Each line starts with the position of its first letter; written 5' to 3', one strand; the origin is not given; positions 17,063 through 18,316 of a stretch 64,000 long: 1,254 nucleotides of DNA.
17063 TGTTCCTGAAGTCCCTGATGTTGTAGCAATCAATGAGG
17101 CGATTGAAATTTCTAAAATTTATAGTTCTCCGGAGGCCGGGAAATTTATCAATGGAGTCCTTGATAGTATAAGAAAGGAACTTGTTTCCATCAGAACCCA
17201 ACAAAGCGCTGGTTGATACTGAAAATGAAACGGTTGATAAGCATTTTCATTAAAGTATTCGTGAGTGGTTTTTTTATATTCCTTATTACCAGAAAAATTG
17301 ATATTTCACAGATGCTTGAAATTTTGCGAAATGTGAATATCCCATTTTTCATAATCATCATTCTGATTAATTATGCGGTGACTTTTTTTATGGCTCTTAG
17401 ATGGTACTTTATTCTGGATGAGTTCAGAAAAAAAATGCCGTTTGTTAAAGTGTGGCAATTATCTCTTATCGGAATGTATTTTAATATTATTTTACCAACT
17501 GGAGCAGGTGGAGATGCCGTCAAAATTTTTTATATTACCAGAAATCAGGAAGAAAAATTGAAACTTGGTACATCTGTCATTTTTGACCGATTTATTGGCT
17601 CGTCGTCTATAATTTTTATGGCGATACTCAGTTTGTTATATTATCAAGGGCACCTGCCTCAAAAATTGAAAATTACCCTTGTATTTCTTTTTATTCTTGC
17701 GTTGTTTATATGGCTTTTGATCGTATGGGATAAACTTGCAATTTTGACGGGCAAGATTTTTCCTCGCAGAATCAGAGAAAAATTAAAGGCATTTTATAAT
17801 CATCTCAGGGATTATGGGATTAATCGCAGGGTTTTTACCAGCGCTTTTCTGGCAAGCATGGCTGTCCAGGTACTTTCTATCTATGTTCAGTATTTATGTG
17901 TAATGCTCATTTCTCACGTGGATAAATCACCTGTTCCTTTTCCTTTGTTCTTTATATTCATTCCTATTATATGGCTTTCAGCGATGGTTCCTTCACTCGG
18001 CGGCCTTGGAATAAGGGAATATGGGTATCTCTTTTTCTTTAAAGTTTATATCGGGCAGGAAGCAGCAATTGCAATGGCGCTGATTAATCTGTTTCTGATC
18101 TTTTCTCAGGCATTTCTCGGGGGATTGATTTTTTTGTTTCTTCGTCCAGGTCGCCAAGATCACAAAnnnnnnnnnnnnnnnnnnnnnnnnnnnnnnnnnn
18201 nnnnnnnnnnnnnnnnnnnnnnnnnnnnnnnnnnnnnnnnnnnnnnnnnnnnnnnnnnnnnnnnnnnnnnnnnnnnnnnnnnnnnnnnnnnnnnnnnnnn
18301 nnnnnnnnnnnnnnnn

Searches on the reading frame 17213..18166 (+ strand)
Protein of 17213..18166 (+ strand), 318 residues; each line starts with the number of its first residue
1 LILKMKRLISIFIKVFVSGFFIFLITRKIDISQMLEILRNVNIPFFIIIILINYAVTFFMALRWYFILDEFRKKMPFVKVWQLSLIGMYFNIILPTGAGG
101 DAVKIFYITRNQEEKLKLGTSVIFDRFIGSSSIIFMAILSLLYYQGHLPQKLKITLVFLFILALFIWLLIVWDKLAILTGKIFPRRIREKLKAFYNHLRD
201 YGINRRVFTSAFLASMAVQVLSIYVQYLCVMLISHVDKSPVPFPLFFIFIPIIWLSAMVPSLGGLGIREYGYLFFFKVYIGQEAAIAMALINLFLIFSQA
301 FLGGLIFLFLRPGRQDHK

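Call 56: search_protein_families(library=pfam, proteins=[window:17213-18166:+], max_evalue=0.001)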
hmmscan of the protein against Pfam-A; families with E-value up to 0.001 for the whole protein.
window:17213-18166:+ (318 aa): 1 family
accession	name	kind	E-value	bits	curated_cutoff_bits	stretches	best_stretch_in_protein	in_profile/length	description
PF03706.18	LPG_synthase_TM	-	7.4e-40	137.7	33.4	1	11-295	1-293/302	Lysylphosphatidylglycerol synthase TM region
